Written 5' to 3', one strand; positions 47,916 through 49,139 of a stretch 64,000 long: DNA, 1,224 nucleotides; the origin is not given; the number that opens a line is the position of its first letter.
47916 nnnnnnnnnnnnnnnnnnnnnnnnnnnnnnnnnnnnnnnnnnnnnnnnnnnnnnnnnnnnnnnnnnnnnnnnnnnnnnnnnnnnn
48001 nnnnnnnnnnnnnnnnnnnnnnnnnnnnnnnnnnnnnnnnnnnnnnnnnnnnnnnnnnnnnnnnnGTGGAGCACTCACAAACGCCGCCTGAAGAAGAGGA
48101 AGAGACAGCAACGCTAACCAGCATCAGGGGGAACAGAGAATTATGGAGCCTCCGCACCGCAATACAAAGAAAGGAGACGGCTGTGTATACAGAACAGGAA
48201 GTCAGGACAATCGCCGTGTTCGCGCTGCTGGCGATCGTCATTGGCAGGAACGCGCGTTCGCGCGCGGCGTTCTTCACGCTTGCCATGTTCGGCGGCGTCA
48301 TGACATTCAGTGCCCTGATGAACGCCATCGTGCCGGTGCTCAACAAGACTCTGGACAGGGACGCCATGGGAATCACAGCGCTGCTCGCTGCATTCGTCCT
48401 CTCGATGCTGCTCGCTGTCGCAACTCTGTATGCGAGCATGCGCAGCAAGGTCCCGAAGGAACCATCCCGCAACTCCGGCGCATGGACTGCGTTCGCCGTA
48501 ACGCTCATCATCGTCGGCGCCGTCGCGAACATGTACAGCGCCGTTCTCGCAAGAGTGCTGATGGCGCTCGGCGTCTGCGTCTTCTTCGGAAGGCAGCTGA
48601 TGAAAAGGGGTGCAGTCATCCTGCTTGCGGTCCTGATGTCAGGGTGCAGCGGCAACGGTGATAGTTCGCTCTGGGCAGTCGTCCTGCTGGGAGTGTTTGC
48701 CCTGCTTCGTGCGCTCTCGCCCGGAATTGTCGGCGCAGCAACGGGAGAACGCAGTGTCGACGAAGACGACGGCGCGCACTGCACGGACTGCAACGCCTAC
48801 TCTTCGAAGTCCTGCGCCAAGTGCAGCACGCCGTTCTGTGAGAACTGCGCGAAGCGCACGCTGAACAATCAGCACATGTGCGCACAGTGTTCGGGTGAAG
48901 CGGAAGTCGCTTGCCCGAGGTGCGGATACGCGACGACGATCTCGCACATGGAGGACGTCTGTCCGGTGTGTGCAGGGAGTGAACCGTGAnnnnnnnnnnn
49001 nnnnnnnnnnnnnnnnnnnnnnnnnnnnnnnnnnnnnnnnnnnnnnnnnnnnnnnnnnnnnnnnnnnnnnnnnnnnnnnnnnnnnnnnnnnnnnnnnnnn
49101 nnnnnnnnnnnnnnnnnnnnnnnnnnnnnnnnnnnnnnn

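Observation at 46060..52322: About 6 kb G+C-rich island with bacterial-looking genes embedded in an archaeal context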

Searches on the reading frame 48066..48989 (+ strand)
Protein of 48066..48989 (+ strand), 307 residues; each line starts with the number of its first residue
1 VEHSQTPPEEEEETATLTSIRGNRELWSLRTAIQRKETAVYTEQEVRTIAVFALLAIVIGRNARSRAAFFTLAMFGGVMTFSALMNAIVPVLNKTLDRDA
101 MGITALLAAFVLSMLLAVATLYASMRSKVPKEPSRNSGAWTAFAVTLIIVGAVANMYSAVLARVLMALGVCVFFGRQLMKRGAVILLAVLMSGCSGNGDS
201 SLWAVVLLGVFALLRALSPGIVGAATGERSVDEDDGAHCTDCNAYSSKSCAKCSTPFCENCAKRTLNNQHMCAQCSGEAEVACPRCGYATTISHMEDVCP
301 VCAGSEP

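Call 3: search_protein_families(library=pfam, proteins=[window:48066-48989:+], max_evalue=0.1)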
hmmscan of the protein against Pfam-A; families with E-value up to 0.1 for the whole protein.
window:48066-48989:+ (307 aa): 3 families
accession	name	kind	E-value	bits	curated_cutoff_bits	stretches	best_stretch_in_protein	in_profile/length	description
PF12773.13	DZR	-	0.0029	18.1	27.3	1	258-302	1-44/45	Double zinc ribbon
PF06524.17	NOA36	-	0.03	14.1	32.6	1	233-291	169-221/306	NOA36 protein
PF21349.2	RUBY_RBDX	-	0.032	14.1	26.5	1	283-303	3-23/30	Rubrerythrin, rubredoxin-like domain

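Call 11: search_protein_families(library=phrogs, proteins=[window:48066-48989:+], max_evalue=0.01)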
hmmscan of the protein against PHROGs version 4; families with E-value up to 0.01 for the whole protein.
window:48066-48989:+ (307 aa): 0 families

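Call 33: search_protein_families(library=ncbifam, proteins=[window:48066-48989:+], max_evalue=0.1)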
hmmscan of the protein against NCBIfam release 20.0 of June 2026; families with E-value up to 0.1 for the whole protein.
window:48066-48989:+ (307 aa): 0 families

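Call 54: search_protein_representatives(protein=window:48066-48989:+)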
Query: 307 residues. Proteins with E-value up to 0.001 (for the whole library): 4; up to 1e-10: 2; up to 1e-30: 1. The best 4 are listed.
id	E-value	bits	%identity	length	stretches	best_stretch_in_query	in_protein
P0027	1.0e-197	671.8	100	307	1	1-307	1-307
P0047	7.8e-19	84.9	44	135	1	49-177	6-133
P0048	1.7e-06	44.4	33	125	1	207-302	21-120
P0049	2.2e-04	37.5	35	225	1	156-276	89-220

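Call 63: find_related_loci(query=window:48066-48989:+, collection=viral_contigs, flank=10000)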
Query window:48066-48989:+ (307 aa) in viral_contigs; peptide patterns used: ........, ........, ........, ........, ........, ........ (x = any residue, [..] = any of these).
7 stretches matched a pattern, but none encodes a relative of the query by tblastn (E <= 1e-3).

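Call 82: search_protein_families(library=padloc, proteins=[window:48066-48989:+], max_evalue=0.01)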
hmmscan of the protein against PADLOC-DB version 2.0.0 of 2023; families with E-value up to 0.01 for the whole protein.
window:48066-48989:+ (307 aa): 0 families

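Call 83: list_cluster_members(proteins=[P0047, P0048, P0049, P0003, P0004, P0005, P0009, P0015, P0012, P0002])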
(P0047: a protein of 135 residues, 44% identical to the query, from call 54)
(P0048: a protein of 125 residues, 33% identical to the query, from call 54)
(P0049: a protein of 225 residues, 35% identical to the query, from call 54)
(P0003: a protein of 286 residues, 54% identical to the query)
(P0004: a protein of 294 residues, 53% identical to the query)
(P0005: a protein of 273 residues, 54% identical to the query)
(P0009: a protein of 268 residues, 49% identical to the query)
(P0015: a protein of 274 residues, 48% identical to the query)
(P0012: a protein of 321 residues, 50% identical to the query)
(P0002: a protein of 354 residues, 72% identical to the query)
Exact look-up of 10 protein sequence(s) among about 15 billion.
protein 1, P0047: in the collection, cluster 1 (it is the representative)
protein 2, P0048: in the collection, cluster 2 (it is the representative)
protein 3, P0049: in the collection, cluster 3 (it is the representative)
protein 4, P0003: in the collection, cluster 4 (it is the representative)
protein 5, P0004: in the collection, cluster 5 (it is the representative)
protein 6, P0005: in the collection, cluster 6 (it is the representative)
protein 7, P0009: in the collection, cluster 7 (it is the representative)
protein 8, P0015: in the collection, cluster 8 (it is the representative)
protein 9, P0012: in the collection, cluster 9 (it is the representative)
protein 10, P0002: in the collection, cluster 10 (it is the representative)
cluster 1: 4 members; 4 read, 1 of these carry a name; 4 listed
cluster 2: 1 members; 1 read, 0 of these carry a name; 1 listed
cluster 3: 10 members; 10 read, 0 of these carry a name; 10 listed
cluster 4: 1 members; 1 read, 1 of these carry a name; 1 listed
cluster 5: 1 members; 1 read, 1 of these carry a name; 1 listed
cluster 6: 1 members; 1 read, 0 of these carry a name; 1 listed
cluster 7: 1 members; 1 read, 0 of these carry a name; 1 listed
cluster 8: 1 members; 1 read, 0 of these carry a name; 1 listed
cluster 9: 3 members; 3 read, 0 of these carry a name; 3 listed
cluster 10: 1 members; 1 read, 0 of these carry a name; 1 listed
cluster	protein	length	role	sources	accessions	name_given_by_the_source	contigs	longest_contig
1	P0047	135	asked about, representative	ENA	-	-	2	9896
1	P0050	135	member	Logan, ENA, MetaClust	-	\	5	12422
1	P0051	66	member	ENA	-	-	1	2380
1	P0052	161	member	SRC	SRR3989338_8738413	-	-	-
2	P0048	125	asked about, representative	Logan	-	-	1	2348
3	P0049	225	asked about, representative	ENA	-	-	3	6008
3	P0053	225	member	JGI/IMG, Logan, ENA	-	-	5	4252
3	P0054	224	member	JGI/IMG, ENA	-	-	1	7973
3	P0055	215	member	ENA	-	-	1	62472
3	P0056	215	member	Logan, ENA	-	-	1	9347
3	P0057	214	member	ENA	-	-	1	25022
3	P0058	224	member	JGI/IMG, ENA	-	-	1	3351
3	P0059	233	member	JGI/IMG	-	-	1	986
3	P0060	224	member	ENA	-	-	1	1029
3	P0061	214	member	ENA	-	-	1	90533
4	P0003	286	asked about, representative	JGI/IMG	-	hypothetical protein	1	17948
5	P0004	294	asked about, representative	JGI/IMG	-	hypothetical protein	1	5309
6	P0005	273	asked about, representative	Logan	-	-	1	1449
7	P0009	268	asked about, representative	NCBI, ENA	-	-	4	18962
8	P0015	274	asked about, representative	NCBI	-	-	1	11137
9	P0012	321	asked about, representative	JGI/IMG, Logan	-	-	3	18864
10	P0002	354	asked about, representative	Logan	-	-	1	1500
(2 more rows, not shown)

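Call 84: find_encoding_contigs(protein=P0047, flank=10000, max_places=4)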
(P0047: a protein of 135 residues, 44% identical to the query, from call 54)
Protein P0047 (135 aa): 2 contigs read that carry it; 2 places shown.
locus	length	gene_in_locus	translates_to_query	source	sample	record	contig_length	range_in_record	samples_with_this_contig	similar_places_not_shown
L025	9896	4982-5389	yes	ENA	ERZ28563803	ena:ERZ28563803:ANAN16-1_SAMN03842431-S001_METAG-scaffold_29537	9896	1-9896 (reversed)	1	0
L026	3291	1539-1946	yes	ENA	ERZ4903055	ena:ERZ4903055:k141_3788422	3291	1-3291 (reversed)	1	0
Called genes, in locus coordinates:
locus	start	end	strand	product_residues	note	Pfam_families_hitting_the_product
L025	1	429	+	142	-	?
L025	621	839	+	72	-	-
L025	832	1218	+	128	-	PF01850:PIN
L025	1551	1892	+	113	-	-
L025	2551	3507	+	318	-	-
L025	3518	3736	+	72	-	-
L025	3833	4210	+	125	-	-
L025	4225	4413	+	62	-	-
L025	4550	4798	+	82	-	-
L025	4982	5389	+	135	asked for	-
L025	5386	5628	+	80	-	-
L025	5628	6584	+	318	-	-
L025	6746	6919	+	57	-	-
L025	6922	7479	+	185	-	PF05257:CHAP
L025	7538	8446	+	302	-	-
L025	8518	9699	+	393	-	-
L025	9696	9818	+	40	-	-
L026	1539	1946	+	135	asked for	-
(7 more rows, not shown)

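Call 86: search_protein_families(library=pfam, proteins=[L025:621-839:+, L025:832-1218:+, L025:2551-3507:+, L025:3833-4210:+, L025:4225-4413:+, L025:4982-5389:+, L025:5628-6584:+, L025:6922-7479:+, L025:7538-8446:+, L025:8518-9699:+], max_evalue=0.01)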
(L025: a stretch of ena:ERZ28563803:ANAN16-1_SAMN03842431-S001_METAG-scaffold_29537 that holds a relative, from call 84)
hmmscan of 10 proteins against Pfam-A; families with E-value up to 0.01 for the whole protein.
L025:621-839:+ (72 aa): 1 family
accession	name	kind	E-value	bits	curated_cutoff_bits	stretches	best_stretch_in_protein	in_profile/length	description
PF04014.23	MazE_antitoxin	-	0.0059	17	24.7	1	15-46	2-33/48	Antidote-toxin recognition MazE, bacterial antitoxin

L025:832-1218:+ (128 aa): 1 family
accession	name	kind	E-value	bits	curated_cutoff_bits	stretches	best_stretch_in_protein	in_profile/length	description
PF01850.27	PIN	-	8.8e-14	52.6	23.6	1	5-123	2-118/120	PIN domain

L025:2551-3507:+ (318 aa): 3 families
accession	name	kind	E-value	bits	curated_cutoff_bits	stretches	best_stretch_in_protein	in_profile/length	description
PF00892.27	EamA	-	1.3e-07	32.4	28.2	1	2-121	9-133/135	EamA-like transporter family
PF03772.21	Competence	-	2.3e-05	24.3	23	1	238-317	61-139/270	Competence protein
PF06800.18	Sugar_transport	-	0.00039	20.3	26.3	1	108-185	117-194/280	Sugar transport protein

L025:3833-4210:+ (125 aa): 0 families

L025:4225-4413:+ (62 aa): 0 families

L025:4982-5389:+ (135 aa): 0 families

L025:5628-6584:+ (318 aa): 0 families

L025:6922-7479:+ (185 aa): 1 family
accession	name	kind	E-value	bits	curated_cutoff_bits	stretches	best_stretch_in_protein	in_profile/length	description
PF05257.22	CHAP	-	5.3e-14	52.9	26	1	57-142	5-81/81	CHAP domain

L025:7538-8446:+ (302 aa): 1 family
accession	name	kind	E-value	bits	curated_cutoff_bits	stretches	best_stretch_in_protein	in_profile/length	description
PF07332.16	Phage_holin_3_6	-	0.0087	16.5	28.4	0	10-55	49-98/116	Putative Actinobacterial Holin-X, holin superfamily III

L025:8518-9699:+ (393 aa): 0 families

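Call 89: find_encoding_contigs(protein=P0050, flank=10000, max_places=5)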
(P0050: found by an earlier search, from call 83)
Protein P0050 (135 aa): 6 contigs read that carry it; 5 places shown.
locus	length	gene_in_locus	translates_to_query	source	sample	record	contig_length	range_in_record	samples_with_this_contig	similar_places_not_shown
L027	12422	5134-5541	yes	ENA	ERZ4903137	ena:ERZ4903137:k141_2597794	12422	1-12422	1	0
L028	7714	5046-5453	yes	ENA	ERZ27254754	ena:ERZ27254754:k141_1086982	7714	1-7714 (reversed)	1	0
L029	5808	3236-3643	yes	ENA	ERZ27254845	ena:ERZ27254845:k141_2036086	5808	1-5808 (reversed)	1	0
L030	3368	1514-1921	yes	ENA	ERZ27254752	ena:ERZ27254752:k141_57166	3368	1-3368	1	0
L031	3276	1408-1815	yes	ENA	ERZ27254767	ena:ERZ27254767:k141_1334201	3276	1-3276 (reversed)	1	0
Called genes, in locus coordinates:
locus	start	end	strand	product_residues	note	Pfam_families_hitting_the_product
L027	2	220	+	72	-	?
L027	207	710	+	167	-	-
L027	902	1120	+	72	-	-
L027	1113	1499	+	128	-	PF01850:PIN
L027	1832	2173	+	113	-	-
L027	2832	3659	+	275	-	PF00892:EamA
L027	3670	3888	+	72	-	-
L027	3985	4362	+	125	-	-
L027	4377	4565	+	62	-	-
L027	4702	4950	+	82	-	-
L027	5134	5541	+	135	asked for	-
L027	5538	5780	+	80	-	-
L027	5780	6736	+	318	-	-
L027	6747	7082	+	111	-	-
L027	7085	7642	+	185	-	PF05257:CHAP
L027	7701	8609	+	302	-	-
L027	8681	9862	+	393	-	-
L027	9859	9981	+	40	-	-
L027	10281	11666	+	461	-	-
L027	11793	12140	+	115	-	-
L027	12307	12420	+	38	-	?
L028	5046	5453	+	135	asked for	-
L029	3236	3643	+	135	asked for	-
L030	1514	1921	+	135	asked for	-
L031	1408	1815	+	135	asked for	-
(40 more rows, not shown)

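Call 91: search_protein_families(library=phrogs, proteins=[L027:10281-11666:+, L027:5780-6736:+, L027:7701-8609:+, L027:3985-4362:+, L027:4377-4565:+, L027:11793-12140:+, L027:7085-7642:+, L027:6747-7082:+, L027:4702-4950:+, L027:3670-3888:+], max_evalue=0.01)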
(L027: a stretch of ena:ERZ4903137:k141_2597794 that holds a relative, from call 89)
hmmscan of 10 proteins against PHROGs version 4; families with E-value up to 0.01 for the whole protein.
L027:10281-11666:+ (461 aa): 0 families

L027:5780-6736:+ (318 aa): 0 families

L027:7701-8609:+ (302 aa): 0 families

L027:3985-4362:+ (125 aa): 0 families

L027:4377-4565:+ (62 aa): 0 families

L027:11793-12140:+ (115 aa): 0 families

L027:7085-7642:+ (185 aa): 8 families
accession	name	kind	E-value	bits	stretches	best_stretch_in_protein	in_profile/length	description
phrog_8577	-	lysis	3.6e-08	33.9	1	61-136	29-105/453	endolysin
phrog_635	-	lysis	5.6e-08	33.1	1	60-144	30-115/463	endolysin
phrog_7887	-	lysis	6.2e-06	27.1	1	91-143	58-111/238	endolysin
phrog_8781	-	lysis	8.5e-06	26.8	1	69-148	39-121/178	endolysin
phrog_489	-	lysis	1e-05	25.6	1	60-147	28-116/459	endolysin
phrog_7470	-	lysis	1.9e-05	24.6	1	105-144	79-119/532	amidase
phrog_1309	-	lysis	9.3e-05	22.9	1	60-143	194-277/410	endolysin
phrog_9225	-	unknown function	0.0029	17.9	1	61-130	196-262/293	-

L027:6747-7082:+ (111 aa): 0 families

L027:4702-4950:+ (82 aa): 0 families

L027:3670-3888:+ (72 aa): 0 families

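Call 92: search_protein_families(library=pfam, proteins=[L027:10281-11666:+, L027:11793-12140:+, L027:4377-4565:+, L027:6747-7082:+, L027:4702-4950:+, L027:3670-3888:+], max_evalue=0.05)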
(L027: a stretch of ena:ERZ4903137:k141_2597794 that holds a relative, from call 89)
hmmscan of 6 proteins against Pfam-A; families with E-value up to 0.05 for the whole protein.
L027:10281-11666:+ (461 aa): 0 families

L027:11793-12140:+ (115 aa): 0 families

L027:4377-4565:+ (62 aa): 3 families
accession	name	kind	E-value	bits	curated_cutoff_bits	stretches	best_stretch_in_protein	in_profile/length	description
PF14394.12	DUF4423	-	0.017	15.4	30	1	22-60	38-76/165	Domain of unknown function (DUF4423)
PF21984.2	DnaD_N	-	0.019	15.6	27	1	22-53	37-68/101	DnaD N-terminal domain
PF12802.13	MarR_2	-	0.035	14.7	27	1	16-60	17-60/61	MarR family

L027:6747-7082:+ (111 aa): 0 families

L027:4702-4950:+ (82 aa): 1 family
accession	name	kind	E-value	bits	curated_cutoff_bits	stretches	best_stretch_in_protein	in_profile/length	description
PF00892.27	EamA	-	0.005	17.6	28.2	1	5-76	7-83/135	EamA-like transporter family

L027:3670-3888:+ (72 aa): 2 families
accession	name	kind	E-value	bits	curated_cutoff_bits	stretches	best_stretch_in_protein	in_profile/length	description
PF06271.18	RDD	-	0.014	16.2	24.1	1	1-64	5-64/137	RDD family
PF12606.13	RELT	-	0.026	14.1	25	1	51-71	7-27/42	Tumour necrosis factor receptor superfamily member 19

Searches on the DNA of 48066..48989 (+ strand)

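Call 95: search_rna_families(source=L027, start=1500, end=2900, threshold=evalue, max_evalue=5)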
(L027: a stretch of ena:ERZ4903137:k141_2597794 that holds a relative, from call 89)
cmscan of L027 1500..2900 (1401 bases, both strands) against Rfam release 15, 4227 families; matches with E-value up to 5: 1.
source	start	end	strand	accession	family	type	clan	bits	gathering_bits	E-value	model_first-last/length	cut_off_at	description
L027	2554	2628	-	RF03176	MIR7729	Gene; miRNA;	-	21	92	0.13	1-86/86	no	MIR7729 microRNA precursor family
